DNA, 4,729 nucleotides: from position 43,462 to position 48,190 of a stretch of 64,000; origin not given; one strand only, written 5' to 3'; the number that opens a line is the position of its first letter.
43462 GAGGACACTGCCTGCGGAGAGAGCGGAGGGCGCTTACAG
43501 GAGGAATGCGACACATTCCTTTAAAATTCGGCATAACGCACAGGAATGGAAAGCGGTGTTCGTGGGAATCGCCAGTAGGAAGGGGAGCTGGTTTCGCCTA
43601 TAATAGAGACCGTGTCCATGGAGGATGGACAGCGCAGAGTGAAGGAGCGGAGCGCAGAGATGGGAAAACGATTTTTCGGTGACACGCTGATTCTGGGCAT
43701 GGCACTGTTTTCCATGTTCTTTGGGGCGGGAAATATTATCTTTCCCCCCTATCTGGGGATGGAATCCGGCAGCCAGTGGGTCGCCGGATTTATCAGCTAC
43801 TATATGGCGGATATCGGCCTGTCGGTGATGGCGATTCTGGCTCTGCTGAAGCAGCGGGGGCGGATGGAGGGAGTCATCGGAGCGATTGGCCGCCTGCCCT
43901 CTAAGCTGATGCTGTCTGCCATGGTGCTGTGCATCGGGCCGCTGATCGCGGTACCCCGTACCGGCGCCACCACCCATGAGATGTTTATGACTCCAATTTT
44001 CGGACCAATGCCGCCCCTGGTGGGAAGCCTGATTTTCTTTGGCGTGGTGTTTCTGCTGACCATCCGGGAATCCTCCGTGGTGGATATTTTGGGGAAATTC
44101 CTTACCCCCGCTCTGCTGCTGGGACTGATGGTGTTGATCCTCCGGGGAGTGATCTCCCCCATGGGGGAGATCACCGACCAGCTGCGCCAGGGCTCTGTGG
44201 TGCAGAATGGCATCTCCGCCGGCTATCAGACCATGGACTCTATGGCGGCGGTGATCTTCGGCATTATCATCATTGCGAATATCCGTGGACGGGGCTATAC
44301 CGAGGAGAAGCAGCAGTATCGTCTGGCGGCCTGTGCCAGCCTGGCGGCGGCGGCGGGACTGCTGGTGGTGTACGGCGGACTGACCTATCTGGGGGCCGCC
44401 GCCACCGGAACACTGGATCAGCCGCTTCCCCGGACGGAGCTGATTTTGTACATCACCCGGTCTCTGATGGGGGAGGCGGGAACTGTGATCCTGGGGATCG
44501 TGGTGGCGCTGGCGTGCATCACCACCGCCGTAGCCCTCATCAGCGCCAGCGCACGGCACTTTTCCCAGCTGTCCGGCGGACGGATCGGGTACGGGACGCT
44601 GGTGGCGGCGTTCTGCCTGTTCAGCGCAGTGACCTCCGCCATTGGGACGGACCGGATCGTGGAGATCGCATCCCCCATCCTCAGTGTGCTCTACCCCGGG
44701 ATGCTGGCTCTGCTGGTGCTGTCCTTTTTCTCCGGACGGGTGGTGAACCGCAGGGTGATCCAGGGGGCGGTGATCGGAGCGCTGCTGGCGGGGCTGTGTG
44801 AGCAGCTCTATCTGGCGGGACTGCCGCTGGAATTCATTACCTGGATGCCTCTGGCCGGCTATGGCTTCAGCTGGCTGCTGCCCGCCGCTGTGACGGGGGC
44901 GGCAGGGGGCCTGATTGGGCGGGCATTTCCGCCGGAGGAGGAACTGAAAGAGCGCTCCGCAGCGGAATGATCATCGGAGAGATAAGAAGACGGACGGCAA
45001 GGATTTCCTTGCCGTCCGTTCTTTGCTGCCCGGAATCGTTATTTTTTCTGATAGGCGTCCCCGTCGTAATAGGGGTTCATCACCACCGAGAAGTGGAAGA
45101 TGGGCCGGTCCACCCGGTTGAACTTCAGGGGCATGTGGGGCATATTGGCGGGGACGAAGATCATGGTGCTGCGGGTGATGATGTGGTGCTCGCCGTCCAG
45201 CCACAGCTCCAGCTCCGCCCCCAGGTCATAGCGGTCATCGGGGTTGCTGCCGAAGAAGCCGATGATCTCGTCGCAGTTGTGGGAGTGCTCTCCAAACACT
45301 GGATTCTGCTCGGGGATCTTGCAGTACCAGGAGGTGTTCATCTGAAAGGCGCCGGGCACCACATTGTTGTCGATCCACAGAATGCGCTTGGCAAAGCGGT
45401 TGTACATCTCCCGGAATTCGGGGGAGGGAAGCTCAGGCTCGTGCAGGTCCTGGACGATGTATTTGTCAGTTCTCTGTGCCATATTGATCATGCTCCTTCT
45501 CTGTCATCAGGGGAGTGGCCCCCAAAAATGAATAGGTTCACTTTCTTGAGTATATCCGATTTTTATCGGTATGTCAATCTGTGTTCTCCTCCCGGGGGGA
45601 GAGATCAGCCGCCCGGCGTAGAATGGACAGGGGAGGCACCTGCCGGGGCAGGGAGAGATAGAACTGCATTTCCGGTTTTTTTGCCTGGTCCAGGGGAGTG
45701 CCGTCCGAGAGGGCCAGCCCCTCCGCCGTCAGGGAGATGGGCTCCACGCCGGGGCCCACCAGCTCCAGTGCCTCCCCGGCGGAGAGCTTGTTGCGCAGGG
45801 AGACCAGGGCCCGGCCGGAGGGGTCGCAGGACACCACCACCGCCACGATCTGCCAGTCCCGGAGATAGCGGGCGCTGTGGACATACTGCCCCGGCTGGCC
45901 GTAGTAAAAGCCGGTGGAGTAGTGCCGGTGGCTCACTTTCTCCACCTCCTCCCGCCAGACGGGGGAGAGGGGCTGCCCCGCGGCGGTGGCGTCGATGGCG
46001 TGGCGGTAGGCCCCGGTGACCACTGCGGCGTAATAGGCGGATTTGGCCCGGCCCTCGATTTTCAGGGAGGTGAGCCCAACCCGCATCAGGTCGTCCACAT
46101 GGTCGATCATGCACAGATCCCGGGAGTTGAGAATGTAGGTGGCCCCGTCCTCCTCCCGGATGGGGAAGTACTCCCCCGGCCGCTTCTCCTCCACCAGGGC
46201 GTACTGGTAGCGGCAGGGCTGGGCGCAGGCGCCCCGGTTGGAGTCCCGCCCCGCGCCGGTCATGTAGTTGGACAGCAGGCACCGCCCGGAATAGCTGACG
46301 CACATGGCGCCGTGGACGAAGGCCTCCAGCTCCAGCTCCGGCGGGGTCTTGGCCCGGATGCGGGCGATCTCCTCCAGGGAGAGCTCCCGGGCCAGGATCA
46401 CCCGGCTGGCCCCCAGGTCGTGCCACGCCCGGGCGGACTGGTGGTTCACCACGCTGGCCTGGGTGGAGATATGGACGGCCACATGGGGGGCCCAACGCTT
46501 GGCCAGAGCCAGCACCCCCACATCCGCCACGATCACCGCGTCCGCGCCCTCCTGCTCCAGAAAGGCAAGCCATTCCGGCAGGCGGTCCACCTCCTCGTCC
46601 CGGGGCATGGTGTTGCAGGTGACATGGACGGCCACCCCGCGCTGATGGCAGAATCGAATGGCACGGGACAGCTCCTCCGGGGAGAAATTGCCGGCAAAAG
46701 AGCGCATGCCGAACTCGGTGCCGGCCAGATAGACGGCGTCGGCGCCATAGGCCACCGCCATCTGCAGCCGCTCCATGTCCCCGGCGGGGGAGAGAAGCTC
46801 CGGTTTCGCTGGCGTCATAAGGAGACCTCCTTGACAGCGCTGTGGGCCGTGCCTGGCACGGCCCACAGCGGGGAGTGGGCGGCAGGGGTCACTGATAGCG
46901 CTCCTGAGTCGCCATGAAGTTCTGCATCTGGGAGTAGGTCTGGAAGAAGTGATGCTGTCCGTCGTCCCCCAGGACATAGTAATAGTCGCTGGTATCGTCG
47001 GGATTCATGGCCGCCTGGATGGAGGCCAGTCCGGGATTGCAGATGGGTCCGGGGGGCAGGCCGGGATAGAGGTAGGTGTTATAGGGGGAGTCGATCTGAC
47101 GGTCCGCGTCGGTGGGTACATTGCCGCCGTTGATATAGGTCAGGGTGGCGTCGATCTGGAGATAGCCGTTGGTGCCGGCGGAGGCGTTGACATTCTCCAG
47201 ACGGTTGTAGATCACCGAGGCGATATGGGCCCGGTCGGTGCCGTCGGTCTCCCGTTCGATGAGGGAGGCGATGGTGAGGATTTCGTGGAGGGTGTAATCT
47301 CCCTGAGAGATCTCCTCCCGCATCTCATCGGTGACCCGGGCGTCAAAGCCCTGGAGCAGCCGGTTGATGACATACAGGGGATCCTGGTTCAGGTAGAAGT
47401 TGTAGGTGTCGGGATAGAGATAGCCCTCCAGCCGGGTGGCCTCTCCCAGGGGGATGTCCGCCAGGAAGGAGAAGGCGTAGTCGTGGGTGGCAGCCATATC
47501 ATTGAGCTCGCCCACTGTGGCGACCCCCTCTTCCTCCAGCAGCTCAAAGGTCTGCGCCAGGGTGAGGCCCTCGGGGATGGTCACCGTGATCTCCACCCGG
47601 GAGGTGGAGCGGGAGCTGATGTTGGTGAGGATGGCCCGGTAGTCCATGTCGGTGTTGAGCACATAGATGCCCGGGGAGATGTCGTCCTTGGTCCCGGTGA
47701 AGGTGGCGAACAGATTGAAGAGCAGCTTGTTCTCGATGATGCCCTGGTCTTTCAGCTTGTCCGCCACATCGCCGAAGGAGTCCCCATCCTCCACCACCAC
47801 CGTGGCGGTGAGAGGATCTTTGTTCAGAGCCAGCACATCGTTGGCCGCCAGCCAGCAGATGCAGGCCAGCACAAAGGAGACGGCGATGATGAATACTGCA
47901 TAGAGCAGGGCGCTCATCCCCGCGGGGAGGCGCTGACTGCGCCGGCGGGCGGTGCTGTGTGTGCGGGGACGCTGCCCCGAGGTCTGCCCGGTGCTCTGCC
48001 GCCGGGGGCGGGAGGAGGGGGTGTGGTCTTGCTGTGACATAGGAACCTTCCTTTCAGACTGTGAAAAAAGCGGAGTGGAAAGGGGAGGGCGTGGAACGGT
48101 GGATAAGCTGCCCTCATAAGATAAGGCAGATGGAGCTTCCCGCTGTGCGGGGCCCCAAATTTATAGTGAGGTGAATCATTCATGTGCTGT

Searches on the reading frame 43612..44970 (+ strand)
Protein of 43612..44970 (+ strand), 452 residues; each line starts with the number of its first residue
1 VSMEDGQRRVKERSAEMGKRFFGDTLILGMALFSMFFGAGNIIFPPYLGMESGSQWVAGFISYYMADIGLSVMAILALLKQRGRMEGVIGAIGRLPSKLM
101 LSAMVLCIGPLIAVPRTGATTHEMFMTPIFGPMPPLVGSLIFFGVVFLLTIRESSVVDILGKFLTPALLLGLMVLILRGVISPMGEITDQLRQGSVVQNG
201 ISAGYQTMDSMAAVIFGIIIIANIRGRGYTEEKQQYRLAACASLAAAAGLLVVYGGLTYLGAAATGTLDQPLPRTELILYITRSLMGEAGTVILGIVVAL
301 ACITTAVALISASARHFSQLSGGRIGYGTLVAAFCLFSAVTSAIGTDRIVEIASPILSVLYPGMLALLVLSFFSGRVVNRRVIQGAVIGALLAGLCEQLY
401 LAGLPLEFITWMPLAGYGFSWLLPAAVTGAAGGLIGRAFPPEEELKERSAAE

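Call 13: search_protein_families(library=ncbifam, proteins=[window:43612-44970:+], max_evalue=1e-20)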
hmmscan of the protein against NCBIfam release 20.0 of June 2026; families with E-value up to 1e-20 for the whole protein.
window:43612-44970:+ (452 aa): 2 families
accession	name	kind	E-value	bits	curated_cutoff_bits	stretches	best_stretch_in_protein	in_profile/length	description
TIGR00796.1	livcs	equivalog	2.7e-85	286.9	243.4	1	29-424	1-405/405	branched-chain amino acid transport system II carrier protein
NF011962.0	PRK15433.1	equivalog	3.1e-62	211.1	790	1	24-428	9-419/439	branched-chain amino acid transporter carrier protein BrnQ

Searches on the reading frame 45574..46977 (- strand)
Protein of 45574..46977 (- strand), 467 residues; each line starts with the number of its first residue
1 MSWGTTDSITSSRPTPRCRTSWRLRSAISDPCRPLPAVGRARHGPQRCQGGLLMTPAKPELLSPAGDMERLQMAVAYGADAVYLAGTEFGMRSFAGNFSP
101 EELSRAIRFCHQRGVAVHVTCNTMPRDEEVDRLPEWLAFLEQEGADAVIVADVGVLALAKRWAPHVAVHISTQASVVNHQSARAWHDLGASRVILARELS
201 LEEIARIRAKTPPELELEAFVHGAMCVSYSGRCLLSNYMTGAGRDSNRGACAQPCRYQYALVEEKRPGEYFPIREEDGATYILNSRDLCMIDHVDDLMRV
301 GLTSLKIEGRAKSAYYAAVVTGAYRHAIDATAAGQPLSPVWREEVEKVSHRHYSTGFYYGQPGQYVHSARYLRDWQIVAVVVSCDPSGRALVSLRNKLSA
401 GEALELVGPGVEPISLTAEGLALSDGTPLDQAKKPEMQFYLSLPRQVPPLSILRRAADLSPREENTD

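Call 13: search_protein_families(library=ncbifam, proteins=[window:45574-46977:-], max_evalue=1e-20)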
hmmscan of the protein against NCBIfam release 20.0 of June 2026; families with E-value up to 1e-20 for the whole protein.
window:45574-46977:- (467 aa): 2 families
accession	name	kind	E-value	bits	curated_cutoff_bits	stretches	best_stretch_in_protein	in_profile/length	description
NF011996.0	PRK15452.1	equivalog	1.3e-100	337.3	534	2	57-261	3-204/449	prephenate-dependent tRNA uridine(34) hydroxylase TrhP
NF047963.1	quinone_UbiU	equivalog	5.6e-56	190.1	440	1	60-352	2-319/331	ubiquinone anaerobic biosynthesis protein UbiU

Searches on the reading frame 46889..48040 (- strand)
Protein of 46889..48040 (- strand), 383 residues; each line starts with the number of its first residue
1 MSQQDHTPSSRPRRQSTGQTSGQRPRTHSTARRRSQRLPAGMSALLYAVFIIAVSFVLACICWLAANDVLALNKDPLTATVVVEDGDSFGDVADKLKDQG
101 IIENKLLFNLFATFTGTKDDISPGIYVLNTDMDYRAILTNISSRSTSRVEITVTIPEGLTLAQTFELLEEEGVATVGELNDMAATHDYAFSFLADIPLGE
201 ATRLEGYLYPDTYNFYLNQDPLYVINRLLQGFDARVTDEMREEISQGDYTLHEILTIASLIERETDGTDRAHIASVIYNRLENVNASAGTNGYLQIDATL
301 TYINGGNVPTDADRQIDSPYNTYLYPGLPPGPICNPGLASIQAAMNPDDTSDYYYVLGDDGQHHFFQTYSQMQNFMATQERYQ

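Call 13: search_protein_families(library=ncbifam, proteins=[window:46889-48040:-], max_evalue=1e-20)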
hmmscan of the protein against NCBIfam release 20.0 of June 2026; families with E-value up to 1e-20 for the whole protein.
window:46889-48040:- (383 aa): 2 families
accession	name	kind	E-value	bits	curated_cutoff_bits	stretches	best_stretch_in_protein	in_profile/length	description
TIGR00247.1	TIGR00247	hypoth_equivalog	9.6e-57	192.6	103.4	1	48-371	13-332/347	endolytic transglycosylase MltG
NF007619.0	PRK10270.1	equivalog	6.4e-24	84.6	532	1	48-367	13-318/340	cell division protein YceG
